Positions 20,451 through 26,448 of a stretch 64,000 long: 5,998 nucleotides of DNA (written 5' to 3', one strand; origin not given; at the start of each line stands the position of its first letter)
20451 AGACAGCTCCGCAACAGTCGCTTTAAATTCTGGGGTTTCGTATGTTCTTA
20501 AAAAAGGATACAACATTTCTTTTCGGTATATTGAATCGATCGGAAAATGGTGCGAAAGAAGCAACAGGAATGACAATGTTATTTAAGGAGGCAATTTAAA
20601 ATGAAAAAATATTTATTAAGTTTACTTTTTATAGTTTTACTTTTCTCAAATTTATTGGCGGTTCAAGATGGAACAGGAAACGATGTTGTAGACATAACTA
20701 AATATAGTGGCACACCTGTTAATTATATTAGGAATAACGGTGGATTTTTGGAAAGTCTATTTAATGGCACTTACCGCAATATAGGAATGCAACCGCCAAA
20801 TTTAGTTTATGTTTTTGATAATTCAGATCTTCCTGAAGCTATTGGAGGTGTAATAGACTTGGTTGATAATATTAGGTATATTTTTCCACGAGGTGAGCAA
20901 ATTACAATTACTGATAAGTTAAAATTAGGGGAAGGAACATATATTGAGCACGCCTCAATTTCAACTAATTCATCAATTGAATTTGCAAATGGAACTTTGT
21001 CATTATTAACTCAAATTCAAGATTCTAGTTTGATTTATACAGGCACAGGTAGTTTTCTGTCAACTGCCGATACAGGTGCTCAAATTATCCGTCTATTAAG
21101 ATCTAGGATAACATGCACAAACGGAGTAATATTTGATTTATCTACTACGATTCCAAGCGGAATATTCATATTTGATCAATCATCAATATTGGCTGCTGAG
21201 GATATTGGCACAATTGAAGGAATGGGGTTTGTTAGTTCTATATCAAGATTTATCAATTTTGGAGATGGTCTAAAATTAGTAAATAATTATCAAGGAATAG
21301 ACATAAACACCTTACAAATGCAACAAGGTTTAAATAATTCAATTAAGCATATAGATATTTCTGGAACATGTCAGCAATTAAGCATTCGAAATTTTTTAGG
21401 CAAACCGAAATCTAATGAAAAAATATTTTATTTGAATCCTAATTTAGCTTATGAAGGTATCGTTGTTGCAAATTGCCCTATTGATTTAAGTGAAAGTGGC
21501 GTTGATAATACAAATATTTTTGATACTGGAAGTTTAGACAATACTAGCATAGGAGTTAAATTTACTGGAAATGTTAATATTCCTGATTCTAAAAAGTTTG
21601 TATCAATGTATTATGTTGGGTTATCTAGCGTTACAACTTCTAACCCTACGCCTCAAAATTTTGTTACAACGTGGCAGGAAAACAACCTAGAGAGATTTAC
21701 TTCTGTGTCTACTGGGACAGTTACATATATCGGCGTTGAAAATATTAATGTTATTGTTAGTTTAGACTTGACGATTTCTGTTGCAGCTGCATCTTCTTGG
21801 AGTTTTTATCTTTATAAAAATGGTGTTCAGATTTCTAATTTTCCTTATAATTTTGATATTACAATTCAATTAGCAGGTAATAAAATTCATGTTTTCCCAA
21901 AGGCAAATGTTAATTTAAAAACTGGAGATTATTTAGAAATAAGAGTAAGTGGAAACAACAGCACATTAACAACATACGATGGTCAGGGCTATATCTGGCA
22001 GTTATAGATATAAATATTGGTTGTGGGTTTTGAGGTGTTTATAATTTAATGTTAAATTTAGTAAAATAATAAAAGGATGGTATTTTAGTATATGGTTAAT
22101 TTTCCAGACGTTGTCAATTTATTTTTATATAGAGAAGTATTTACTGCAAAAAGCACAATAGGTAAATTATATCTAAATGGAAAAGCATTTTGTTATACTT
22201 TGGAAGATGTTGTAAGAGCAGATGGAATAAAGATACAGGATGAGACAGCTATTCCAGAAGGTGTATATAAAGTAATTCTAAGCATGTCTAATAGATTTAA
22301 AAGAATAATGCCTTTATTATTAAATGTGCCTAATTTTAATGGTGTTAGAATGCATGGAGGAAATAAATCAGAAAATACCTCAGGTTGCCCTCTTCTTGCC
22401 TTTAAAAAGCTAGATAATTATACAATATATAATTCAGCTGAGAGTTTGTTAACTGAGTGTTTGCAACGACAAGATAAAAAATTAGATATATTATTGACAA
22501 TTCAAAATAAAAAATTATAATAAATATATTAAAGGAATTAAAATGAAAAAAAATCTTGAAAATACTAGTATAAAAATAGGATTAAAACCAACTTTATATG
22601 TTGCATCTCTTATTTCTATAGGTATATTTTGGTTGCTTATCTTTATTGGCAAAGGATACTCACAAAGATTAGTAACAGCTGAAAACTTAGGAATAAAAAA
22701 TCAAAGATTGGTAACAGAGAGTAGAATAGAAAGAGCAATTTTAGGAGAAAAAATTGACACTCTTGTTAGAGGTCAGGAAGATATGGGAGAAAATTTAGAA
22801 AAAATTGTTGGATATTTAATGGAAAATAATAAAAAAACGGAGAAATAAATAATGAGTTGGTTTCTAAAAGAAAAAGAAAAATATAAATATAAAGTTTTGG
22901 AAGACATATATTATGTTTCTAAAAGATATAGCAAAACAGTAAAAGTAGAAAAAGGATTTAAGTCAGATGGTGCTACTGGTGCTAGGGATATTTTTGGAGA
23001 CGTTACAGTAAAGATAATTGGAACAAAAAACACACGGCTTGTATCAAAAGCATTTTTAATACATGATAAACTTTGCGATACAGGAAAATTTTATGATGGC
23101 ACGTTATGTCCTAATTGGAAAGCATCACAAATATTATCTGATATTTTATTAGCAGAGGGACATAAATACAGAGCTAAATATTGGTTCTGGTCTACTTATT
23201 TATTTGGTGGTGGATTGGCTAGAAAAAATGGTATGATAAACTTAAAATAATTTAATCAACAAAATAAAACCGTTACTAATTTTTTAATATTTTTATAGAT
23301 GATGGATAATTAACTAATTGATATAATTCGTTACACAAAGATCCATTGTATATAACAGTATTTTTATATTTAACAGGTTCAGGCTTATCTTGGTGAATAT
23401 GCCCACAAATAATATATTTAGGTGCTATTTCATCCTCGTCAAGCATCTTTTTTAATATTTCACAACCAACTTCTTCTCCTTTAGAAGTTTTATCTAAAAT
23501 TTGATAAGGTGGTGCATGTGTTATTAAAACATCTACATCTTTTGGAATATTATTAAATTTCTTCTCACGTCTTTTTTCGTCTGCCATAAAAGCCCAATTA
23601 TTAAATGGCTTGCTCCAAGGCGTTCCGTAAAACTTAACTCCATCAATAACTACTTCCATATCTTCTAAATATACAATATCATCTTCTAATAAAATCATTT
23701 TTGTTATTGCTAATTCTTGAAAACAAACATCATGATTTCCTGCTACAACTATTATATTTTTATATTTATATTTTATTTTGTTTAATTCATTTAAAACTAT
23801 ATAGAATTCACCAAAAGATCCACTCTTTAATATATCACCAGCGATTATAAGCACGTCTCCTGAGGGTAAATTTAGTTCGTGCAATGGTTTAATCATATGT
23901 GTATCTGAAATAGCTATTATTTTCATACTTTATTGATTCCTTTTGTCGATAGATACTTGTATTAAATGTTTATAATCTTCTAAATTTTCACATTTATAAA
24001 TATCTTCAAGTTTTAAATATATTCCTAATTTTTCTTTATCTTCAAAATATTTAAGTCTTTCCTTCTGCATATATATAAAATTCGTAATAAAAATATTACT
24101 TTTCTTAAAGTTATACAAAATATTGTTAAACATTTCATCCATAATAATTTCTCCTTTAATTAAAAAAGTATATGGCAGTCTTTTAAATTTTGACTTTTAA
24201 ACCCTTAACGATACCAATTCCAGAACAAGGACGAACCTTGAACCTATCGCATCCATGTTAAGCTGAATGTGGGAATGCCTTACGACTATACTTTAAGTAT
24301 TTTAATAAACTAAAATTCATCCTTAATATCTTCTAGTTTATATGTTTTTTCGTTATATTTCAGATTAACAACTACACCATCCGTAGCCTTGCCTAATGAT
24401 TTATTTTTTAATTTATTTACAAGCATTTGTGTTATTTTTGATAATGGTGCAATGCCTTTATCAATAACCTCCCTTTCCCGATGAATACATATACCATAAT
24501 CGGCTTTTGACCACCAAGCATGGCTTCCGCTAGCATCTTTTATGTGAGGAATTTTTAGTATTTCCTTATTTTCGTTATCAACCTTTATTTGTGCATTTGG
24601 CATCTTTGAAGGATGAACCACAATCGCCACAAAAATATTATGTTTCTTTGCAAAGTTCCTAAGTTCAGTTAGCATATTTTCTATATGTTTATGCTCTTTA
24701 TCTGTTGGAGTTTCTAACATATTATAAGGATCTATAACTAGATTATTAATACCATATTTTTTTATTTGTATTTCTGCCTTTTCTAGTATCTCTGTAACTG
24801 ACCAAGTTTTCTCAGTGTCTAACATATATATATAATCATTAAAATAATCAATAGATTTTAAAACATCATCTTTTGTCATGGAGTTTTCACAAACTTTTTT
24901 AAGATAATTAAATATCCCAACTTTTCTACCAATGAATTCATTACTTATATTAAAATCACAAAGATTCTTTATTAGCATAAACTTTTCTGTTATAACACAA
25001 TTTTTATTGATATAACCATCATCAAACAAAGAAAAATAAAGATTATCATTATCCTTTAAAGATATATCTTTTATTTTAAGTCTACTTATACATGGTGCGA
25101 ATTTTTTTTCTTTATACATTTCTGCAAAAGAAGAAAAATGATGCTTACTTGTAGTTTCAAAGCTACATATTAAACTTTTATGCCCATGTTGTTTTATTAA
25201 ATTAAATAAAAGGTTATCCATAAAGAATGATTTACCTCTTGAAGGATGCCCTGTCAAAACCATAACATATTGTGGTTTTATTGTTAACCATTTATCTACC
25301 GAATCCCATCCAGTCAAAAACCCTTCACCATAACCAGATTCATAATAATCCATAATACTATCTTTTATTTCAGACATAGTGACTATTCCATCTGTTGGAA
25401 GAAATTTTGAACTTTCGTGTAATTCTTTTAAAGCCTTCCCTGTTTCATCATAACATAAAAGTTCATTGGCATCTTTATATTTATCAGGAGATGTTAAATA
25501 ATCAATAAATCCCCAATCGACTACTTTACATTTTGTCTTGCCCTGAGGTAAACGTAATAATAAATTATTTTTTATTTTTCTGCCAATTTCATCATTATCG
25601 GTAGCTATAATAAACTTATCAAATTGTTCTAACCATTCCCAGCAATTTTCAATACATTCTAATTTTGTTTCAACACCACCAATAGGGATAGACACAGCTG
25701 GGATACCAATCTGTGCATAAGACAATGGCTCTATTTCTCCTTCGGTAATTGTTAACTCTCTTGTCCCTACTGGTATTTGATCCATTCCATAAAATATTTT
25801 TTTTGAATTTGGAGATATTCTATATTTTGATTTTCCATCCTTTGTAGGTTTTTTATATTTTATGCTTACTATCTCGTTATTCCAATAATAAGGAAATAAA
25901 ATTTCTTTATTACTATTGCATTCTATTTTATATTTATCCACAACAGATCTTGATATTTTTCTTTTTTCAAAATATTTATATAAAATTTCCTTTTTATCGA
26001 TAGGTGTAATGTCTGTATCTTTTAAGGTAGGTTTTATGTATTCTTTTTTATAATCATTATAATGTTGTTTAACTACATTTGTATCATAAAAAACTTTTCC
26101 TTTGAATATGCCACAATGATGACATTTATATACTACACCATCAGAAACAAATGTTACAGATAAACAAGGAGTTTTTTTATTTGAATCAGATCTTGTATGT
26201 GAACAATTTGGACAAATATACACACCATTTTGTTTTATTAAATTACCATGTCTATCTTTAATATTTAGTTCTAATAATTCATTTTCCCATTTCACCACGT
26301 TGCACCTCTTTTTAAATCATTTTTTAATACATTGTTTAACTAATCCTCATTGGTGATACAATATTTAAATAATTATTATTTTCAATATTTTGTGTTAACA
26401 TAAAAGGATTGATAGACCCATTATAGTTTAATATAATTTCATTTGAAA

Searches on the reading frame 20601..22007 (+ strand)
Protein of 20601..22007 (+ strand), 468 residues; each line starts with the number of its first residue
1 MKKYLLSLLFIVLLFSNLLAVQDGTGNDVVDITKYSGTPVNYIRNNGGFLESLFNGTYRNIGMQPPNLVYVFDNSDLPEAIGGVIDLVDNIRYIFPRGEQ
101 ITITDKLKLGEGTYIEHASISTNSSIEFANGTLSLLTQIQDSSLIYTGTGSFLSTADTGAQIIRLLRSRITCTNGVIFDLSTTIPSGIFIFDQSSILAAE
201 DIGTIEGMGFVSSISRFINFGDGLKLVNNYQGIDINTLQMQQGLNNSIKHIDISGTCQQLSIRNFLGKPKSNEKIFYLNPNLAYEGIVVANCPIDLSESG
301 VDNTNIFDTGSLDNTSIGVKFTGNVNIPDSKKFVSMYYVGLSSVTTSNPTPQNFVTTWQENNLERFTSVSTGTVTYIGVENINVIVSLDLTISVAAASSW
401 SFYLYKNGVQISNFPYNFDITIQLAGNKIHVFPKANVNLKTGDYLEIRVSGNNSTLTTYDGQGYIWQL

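Call 37: search_protein_families(library=phrogs, proteins=[window:20601-22007:+], max_evalue=0.00001)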
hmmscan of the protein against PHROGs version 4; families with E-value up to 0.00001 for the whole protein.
window:20601-22007:+ (468 aa): 1 family
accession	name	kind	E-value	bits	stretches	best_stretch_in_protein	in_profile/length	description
phrog_16509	-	unknown function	4e-14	53.3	1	118-455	44-398/414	-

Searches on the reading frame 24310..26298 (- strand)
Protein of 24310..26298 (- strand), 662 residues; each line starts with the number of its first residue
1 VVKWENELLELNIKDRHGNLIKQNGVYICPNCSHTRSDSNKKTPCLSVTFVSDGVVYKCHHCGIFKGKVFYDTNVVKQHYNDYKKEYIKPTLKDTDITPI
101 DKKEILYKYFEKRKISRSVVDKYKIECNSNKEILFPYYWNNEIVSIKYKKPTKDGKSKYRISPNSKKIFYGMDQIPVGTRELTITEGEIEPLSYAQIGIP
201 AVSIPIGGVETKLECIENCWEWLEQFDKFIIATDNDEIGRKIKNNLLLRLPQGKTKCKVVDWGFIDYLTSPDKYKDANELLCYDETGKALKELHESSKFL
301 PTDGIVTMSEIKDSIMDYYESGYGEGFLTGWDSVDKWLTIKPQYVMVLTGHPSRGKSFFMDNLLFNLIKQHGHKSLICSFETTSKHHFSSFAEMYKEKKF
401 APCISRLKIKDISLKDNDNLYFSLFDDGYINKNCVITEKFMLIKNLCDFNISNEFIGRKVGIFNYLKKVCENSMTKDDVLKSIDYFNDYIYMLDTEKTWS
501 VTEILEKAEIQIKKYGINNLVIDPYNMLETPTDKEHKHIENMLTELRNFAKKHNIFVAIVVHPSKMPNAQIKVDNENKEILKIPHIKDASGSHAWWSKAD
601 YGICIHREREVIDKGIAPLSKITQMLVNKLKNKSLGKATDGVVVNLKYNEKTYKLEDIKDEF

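Call 37: search_protein_families(library=phrogs, proteins=[window:24310-26298:-], max_evalue=0.00001)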
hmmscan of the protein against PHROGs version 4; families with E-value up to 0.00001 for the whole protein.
window:24310-26298:- (662 aa): 5 families
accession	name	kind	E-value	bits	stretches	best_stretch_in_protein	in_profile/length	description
phrog_239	-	DNA, RNA and nucleotide metabolism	2.9e-81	275.6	2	15-427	31-447/801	DNA primase/helicase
phrog_5482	-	unknown function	6.2e-28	98.5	2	464-637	108-281/341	-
phrog_18375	-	DNA, RNA and nucleotide metabolism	3.8e-23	82.6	2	455-638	427-597/644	DNA primase/helicase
phrog_19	-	DNA, RNA and nucleotide metabolism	1.3e-14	55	1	290-660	296-583/621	DnaB-like replicative helicase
phrog_849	-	DNA, RNA and nucleotide metabolism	6e-07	29.8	1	146-249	200-309/435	DNA primase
